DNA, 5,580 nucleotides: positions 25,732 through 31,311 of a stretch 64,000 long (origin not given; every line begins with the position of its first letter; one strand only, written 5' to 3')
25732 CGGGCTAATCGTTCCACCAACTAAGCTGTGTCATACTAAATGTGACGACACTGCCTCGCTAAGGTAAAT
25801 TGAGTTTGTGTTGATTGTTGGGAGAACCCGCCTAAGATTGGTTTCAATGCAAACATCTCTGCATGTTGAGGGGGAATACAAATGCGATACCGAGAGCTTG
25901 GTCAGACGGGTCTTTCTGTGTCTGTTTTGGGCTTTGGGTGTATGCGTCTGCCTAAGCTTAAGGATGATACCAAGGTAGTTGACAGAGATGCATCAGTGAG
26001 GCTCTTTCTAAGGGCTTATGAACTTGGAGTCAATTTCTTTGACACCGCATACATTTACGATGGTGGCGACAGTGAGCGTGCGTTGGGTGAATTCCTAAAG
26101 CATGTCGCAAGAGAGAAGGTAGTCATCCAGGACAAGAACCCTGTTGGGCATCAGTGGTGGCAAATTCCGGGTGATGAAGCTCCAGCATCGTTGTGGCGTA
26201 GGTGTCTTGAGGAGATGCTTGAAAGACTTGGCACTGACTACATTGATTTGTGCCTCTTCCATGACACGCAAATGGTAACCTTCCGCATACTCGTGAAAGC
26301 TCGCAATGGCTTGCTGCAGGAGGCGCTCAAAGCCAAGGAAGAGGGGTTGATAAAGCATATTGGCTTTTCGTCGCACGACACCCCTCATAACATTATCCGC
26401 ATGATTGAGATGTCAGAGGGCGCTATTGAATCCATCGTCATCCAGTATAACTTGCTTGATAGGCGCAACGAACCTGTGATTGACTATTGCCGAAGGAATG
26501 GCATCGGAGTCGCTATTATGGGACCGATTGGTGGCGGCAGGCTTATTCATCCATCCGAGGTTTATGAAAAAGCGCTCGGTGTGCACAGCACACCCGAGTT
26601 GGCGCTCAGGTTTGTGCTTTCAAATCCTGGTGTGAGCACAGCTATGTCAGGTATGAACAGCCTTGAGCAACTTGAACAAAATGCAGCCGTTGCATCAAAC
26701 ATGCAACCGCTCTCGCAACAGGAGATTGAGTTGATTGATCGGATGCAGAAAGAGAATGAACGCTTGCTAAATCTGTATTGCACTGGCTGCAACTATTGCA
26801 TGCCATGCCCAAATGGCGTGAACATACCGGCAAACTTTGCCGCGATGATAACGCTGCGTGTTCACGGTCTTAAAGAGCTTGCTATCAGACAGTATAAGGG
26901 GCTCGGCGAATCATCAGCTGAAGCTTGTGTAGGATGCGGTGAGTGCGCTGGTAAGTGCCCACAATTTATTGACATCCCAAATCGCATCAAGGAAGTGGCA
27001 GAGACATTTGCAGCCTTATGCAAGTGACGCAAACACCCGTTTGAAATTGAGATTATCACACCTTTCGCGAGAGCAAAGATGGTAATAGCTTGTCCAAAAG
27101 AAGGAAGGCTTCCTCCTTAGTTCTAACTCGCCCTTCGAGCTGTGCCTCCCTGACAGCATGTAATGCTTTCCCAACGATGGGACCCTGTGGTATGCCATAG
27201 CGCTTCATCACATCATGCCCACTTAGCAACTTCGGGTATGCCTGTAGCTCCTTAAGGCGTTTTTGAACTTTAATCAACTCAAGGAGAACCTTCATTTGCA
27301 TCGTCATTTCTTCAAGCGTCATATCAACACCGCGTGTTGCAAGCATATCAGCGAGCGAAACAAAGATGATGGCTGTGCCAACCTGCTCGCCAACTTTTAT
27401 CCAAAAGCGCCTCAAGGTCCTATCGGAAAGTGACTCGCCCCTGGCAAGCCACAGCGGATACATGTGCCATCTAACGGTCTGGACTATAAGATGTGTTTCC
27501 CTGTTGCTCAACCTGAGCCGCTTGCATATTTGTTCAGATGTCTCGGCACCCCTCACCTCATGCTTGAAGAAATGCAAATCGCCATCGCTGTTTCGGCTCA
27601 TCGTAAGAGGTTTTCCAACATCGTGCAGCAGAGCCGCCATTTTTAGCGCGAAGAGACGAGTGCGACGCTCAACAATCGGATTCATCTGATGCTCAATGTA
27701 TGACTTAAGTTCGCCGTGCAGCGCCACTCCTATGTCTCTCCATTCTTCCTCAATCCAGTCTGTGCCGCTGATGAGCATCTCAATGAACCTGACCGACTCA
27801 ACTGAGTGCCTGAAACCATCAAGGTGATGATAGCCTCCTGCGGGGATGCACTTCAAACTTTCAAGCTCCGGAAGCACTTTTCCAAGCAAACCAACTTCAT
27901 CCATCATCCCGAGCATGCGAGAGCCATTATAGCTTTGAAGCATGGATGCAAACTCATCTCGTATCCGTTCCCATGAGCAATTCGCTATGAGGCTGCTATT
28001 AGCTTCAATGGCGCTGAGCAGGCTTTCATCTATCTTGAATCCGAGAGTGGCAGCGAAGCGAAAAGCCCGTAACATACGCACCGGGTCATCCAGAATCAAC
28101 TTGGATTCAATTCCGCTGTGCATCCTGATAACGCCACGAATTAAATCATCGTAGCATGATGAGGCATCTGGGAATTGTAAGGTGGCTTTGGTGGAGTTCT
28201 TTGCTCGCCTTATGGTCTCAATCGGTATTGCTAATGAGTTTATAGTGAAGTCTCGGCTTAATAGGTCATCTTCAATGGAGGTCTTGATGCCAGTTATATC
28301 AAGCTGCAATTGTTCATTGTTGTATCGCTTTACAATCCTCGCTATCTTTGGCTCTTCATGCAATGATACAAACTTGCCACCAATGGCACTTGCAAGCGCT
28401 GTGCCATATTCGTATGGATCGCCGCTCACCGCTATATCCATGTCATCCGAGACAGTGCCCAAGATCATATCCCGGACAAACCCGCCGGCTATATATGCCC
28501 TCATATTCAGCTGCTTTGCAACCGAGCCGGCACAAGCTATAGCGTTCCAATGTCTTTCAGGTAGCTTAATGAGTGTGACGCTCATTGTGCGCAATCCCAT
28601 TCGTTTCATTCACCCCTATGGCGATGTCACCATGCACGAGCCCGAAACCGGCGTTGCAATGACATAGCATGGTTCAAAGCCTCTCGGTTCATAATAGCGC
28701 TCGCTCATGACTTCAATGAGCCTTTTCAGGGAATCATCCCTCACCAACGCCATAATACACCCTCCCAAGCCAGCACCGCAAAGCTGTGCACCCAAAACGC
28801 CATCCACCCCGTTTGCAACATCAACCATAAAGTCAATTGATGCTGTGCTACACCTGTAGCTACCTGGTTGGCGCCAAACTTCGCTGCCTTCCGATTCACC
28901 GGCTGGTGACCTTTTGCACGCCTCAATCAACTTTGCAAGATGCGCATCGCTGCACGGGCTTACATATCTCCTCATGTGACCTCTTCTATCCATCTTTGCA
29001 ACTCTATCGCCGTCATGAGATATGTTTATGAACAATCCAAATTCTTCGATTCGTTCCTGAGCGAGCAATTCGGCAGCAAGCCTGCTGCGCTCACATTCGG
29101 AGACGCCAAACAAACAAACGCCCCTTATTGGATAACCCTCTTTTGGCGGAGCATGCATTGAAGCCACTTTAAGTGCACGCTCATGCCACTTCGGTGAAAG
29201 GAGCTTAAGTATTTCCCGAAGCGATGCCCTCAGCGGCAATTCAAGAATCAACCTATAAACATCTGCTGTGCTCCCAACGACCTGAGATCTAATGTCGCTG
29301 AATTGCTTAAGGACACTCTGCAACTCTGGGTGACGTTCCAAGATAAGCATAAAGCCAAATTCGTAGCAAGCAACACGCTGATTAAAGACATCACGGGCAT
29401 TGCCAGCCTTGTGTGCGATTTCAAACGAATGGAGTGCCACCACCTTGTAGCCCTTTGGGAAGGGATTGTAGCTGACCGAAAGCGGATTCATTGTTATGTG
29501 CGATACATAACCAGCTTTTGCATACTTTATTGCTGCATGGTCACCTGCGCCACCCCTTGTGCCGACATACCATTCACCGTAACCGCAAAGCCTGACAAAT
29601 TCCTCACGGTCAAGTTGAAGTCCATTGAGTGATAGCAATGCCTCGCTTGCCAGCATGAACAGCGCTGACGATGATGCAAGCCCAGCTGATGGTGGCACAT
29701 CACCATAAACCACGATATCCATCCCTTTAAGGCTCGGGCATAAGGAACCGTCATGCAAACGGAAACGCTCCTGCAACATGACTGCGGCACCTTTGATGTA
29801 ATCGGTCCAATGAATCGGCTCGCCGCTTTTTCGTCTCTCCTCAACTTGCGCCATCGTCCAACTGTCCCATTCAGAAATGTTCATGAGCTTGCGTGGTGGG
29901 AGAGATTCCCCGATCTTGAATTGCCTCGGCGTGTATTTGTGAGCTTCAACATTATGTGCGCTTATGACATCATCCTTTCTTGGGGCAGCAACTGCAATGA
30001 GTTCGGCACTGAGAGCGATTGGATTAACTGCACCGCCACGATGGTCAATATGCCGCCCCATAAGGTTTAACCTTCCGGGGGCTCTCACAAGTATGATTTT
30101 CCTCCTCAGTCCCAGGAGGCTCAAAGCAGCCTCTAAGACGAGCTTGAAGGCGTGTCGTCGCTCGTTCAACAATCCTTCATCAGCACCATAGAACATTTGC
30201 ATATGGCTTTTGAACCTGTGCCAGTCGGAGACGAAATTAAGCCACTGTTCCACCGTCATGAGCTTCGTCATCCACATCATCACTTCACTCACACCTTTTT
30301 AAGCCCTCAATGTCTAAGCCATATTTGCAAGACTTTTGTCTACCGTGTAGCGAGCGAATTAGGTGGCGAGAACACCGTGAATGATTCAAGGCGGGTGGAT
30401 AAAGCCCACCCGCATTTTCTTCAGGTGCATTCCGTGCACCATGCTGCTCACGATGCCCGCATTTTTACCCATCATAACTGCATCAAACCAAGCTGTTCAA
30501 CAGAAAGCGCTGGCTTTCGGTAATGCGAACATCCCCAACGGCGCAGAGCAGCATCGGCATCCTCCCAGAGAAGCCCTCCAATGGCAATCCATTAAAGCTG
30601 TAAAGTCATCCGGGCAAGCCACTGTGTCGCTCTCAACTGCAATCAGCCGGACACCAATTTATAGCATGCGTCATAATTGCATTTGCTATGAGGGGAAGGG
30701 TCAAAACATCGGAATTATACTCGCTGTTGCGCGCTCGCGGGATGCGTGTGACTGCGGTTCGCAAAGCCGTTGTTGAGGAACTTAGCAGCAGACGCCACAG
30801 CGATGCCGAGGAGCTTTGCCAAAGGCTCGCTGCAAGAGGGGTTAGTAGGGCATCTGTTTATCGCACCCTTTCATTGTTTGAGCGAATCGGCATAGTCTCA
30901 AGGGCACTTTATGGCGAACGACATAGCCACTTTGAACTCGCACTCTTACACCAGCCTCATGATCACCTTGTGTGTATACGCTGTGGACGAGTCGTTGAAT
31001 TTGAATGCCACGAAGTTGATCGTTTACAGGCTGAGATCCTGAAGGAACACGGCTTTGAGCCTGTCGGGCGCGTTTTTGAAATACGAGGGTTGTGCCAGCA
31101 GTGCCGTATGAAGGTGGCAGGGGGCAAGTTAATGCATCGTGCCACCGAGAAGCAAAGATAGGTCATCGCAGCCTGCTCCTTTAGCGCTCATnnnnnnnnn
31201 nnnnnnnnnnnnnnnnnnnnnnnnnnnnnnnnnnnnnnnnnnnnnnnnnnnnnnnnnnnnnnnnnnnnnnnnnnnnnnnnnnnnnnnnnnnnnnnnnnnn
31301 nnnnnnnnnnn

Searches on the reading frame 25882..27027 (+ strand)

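Call 44: search_protein_families(library=pfam, proteins=[window:25882-27027:+], max_evalue=0.00001)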
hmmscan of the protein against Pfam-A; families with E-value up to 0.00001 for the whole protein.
window:25882-27027:+ (381 aa): 3 families
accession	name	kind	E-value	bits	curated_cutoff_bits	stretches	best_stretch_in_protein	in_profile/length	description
PF00248.27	Aldo_ket_red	-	1.1e-45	156.4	24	2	16-221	2-197/291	Aldo/keto reductase family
PF13187.11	Fer4_9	-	2.2e-09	37.6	27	1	299-361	1-49/52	4Fe-4S dicluster domain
PF13534.11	Fer4_17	-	9.1e-06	26.6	22.2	0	300-363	2-60/61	4Fe-4S dicluster domain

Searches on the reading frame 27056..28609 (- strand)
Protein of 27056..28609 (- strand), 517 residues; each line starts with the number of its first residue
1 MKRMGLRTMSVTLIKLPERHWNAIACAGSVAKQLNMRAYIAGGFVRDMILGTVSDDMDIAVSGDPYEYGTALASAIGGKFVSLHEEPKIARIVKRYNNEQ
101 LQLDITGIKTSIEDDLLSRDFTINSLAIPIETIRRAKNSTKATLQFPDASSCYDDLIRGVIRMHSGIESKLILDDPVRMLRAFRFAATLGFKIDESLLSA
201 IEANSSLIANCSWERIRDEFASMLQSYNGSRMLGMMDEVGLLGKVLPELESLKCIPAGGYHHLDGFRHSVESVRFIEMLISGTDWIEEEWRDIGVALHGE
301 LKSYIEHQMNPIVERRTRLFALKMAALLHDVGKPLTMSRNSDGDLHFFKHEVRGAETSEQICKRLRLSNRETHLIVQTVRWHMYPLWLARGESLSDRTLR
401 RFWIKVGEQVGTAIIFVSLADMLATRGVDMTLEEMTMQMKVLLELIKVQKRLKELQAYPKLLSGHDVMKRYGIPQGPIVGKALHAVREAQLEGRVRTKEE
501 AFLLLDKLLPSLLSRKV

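Call 45: search_protein_families(library=pfam, proteins=[window:27056-28609:-], max_evalue=0.00001)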
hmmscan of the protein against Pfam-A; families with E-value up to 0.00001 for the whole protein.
window:27056-28609:- (517 aa): 4 families
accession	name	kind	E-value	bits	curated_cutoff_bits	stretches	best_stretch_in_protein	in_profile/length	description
PF12627.12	PolyA_pol_RNAbd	-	3e-15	56.2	22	1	190-251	1-62/64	Probable RNA and SrmB- binding site of polymerase A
PF01743.26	PolyA_pol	-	2.3e-14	54.3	23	1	38-131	1-106/126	Poly A polymerase head domain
PF01966.28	HD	-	1e-08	35.9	22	1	317-422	22-112/116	HD domain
PF13735.12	tRNA_NucTran2_2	-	6.6e-07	29.8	27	1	356-503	22-146/149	tRNA nucleotidyltransferase domain 2 putative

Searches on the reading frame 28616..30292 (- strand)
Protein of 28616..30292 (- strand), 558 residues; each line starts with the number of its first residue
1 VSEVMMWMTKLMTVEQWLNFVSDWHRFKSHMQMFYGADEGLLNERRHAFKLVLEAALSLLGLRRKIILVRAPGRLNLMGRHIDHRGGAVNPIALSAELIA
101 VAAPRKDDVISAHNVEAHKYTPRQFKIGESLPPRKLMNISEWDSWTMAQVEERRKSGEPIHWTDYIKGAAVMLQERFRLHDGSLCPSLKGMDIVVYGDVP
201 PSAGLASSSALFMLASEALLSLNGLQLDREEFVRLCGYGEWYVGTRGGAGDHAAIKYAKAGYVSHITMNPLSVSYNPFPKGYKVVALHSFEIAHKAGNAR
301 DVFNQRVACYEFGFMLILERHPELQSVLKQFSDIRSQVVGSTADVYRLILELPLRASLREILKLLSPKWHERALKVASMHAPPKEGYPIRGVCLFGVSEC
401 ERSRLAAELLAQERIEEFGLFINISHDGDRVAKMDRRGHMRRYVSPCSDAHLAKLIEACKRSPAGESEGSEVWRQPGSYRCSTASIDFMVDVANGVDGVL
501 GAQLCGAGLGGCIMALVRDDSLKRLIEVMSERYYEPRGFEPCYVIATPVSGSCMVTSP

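Call 45: search_protein_families(library=pfam, proteins=[window:28616-30292:-], max_evalue=0.00001)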
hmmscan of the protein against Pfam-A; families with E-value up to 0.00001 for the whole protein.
window:28616-30292:- (558 aa): 3 families
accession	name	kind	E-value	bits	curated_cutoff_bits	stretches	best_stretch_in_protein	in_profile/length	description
PF00288.32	GHMP_kinases_N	-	1.4e-14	54.5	22.3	1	165-257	2-85/87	GHMP kinases N terminal domain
PF10509.15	GalKase_gal_bdg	-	1.1e-11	44.5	23.1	1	67-104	12-49/49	Galactokinase galactose-binding signature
PF08544.19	GHMP_kinases_C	-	1.2e-08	35.6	21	1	469-534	22-84/85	GHMP kinases C terminal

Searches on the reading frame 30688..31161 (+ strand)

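Call 45: search_protein_families(library=pfam, proteins=[window:30688-31161:+], max_evalue=0.00001)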
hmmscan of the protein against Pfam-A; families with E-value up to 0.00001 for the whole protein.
window:30688-31161:+ (157 aa): 1 family
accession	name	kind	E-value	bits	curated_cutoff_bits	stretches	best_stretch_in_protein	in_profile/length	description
PF01475.25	FUR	-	2.4e-27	95.9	23.1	1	17-126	2-114/121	Ferric uptake regulator family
